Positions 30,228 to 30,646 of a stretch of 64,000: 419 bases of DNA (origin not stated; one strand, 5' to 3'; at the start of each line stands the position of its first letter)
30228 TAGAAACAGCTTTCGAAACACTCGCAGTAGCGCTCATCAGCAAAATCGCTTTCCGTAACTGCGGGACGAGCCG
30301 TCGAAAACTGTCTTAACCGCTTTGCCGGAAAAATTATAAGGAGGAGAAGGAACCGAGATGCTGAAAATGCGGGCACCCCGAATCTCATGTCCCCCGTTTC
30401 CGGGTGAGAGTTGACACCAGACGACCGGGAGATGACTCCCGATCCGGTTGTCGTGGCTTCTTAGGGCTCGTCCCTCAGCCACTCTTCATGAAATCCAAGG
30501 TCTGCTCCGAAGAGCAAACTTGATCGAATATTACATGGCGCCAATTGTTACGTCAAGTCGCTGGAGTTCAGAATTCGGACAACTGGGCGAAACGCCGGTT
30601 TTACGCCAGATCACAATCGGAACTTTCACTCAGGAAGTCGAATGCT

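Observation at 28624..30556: SAM-I riboswitch controls a thrC-like / CysO-like / hom operon: probably carrier-dependent homocysteine synthesis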

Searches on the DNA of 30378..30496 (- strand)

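Call 42: build_rna_model(alignment_id=A6, structure=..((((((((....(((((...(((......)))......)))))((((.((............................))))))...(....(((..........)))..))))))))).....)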
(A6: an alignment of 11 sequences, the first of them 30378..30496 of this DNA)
Model R1 built from alignment A6 (11 sequences, 126 columns); structure: as given.
model positions 116; base pairs 26; branch points 2; effective number of sequences 1.42; information 0.59 bits per position. Calibrated on 0.2 Mb of random sequence (short: E-values are rough).
structure used (alignment columns):
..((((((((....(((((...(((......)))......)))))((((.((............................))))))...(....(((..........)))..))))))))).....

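Call 43: search_with_rna_model(model_id=R1, sources=[window, L001, L002, L003, L004, L005, L006, L007, L008, L009, L010, L011, L012, L013, L014, L015, L016, L017, L018, L019, L020, L021, L022, L023, L024, L025, L026, L027, L028, L029, L030, L031, L032, L033, L034, L035, L036, L037, L038, L039, L040, L041, L042, L043, L044, L045, L046, L047, L048, L049, L050, L051, L052, L053, L054, L055, L056, L057, L058, L059, L060, L061, L062, L063, L064, L065, L066, L067, L068, L069, L070, L071, L072, L073, L074, L075, L076, L077, L078, L079, L080, L081, L082, L083, L084], max_evalue=1, make_alignment=true)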
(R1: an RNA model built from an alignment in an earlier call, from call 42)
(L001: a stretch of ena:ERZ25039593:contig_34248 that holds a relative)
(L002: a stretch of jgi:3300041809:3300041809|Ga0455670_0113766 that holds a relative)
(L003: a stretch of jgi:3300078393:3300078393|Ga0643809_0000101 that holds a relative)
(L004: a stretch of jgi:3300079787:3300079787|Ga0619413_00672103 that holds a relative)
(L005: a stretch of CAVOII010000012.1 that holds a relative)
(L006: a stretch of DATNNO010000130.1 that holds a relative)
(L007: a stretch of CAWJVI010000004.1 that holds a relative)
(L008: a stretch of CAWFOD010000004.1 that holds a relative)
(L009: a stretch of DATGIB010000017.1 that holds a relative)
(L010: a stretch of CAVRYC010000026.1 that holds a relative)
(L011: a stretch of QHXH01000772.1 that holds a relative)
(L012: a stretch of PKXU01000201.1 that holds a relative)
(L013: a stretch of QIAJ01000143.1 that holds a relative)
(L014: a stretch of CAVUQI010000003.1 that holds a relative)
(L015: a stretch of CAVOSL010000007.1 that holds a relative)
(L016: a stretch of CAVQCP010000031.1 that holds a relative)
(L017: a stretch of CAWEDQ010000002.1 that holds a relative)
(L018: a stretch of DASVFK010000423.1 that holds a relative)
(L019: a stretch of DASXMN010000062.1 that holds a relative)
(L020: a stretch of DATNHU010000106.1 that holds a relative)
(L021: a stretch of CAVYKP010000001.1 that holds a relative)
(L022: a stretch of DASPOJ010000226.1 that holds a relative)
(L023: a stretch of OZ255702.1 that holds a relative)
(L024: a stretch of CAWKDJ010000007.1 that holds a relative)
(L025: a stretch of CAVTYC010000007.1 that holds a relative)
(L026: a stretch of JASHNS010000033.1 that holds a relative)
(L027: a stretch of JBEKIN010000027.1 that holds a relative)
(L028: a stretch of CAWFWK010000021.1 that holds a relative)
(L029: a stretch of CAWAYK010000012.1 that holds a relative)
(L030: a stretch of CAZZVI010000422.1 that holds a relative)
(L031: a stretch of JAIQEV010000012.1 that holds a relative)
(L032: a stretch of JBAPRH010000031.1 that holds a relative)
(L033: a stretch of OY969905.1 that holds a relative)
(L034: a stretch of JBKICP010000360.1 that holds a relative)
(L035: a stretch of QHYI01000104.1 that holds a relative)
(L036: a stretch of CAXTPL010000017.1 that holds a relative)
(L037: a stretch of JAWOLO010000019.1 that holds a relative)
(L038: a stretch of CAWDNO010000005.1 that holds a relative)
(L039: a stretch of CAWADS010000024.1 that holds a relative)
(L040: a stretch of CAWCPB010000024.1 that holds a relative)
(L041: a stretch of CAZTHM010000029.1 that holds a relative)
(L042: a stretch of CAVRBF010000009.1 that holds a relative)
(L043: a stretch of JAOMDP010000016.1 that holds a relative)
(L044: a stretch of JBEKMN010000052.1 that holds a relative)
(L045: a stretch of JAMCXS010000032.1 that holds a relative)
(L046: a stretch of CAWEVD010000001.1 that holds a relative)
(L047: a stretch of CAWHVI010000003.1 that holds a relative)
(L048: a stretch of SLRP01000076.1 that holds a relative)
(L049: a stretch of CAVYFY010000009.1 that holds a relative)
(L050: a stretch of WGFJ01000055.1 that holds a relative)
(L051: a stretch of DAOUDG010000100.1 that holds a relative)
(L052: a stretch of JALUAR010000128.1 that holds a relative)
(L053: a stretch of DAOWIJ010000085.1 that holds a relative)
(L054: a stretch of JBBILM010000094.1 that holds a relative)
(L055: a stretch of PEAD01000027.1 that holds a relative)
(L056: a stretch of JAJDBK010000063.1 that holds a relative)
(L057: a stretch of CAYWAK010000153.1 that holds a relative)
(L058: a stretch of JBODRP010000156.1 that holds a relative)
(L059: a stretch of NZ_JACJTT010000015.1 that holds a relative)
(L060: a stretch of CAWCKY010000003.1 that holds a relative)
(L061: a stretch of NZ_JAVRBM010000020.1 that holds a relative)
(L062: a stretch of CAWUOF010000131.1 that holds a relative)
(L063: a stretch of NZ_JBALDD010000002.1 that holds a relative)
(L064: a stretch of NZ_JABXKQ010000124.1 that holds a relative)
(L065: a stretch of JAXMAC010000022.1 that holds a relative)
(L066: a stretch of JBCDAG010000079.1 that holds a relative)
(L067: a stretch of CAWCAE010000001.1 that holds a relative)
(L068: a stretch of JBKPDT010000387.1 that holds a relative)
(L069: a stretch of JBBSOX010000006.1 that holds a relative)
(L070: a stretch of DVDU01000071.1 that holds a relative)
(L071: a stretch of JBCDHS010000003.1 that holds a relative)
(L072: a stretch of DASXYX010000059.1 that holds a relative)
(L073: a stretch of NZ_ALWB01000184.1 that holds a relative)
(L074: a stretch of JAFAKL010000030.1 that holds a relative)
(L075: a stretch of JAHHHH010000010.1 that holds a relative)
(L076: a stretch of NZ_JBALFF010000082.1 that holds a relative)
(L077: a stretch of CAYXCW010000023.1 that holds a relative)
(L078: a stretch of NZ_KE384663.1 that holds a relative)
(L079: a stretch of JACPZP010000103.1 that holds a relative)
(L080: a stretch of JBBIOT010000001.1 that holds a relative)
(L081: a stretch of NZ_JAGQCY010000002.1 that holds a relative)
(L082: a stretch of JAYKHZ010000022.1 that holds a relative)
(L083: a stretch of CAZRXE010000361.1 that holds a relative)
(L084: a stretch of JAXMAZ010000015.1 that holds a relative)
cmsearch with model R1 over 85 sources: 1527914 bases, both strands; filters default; matches with E-value up to 1: 48.
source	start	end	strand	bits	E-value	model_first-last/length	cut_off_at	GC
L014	9720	9839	+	124.9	8.3e-32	1-116/116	no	0.6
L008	9746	9865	+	123.8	1.8e-31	1-116/116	no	0.61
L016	9720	9839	+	123.8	1.8e-31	1-116/116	no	0.61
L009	9674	9793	+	122.8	3.2e-31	1-116/116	no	0.56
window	30378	30496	-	121.8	6.4e-31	1-116/116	no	0.58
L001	9893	10011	+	121.8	6.4e-31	1-116/116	no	0.58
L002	2797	2915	+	121.8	6.4e-31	1-116/116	no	0.58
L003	9772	9890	+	121.8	6.4e-31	1-116/116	no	0.58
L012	9737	9856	+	121.6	7e-31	1-116/116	no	0.57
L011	910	1028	+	120.9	1.1e-30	1-116/116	no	0.6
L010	4720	4839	+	120.6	1.3e-30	1-116/116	no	0.59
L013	9798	9917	+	120.5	1.4e-30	1-116/116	no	0.57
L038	9773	9891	+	119.9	2.2e-30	1-116/116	no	0.61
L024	9756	9874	+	119.3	3.1e-30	1-116/116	no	0.54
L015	9769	9888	+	118.8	4.3e-30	1-116/116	no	0.6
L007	9677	9796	+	118.6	5.1e-30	1-116/116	no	0.57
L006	9756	9874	+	118.4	5.7e-30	1-116/116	no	0.58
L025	9789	9900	+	117.3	1.2e-29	1-116/116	no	0.54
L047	9747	9865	+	116.8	1.6e-29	1-116/116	no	0.57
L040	9806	9917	+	116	2.6e-29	1-116/116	no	0.54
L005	9749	9868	+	113.6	1.3e-28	1-116/116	no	0.56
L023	9759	9867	+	111.4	5.4e-28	1-116/116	no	0.58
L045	9748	9864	+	110.2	1.2e-27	1-116/116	no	0.62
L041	9735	9850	+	109.8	1.5e-27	1-116/116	no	0.7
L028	9765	9878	+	109.2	2.2e-27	1-116/116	no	0.6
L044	4388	4503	+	109.2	2.2e-27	1-116/116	no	0.63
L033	9722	9841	+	106.7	1.2e-26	1-116/116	no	0.64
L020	9724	9843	+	105.4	2.7e-26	1-116/116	no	0.64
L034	9387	9506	+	104.9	3.6e-26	1-116/116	no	0.6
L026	9767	9886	+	104.3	5.4e-26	1-116/116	no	0.6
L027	2185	2302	+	102.8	1.4e-25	1-116/116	no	0.61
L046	9745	9862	+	100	8.8e-25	1-116/116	no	0.58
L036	9719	9850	+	96.7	7.3e-24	1-116/116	no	0.61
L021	9813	9937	+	96.6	7.7e-24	1-116/116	no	0.54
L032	9736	9861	+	94.4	3.3e-23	1-116/116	no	0.56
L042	9761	9874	+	92.8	9.5e-23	1-116/116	no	0.62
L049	9788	9901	+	85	1.5e-20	1-116/116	no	0.57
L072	9776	9898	+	75.7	5.9e-18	1-116/116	no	0.55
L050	9795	9913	+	75.4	7.2e-18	1-116/116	no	0.6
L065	2119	2245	+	72.8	3.9e-17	1-116/116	no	0.47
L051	9766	9883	+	66.9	1.8e-15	1-116/116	no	0.61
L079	9672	9844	+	66.8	2e-15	1-116/116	no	0.55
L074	9791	9913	+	65.5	4.6e-15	1-116/116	no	0.58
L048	286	412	+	65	6.3e-15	1-116/116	no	0.57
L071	9742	9867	+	63.7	1.5e-14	1-116/116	no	0.63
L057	1775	1979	+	57.1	1e-12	1-116/116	no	0.55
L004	1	67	+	40.3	5.8e-08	52-116/116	5'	0.6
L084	9657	9784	+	39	1.4e-07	1-116/116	no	0.7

Alignment A7: 48 matches aligned to the model, 254 columns, each read 5' to 3' on its own strand. Consensus structure (alignment columns), stored with it:
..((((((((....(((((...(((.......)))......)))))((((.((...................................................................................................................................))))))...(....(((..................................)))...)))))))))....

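Call 52: search_with_rna_model(model_id=R1, source=L085, max_evalue=1, show_alignments=1)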
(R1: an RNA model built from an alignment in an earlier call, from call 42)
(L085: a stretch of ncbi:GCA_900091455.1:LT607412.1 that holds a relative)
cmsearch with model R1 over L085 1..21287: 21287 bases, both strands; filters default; matches with E-value up to 1: 1.
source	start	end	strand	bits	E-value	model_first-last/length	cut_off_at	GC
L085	9853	9991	+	49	2.9e-12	1-116/116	no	0.71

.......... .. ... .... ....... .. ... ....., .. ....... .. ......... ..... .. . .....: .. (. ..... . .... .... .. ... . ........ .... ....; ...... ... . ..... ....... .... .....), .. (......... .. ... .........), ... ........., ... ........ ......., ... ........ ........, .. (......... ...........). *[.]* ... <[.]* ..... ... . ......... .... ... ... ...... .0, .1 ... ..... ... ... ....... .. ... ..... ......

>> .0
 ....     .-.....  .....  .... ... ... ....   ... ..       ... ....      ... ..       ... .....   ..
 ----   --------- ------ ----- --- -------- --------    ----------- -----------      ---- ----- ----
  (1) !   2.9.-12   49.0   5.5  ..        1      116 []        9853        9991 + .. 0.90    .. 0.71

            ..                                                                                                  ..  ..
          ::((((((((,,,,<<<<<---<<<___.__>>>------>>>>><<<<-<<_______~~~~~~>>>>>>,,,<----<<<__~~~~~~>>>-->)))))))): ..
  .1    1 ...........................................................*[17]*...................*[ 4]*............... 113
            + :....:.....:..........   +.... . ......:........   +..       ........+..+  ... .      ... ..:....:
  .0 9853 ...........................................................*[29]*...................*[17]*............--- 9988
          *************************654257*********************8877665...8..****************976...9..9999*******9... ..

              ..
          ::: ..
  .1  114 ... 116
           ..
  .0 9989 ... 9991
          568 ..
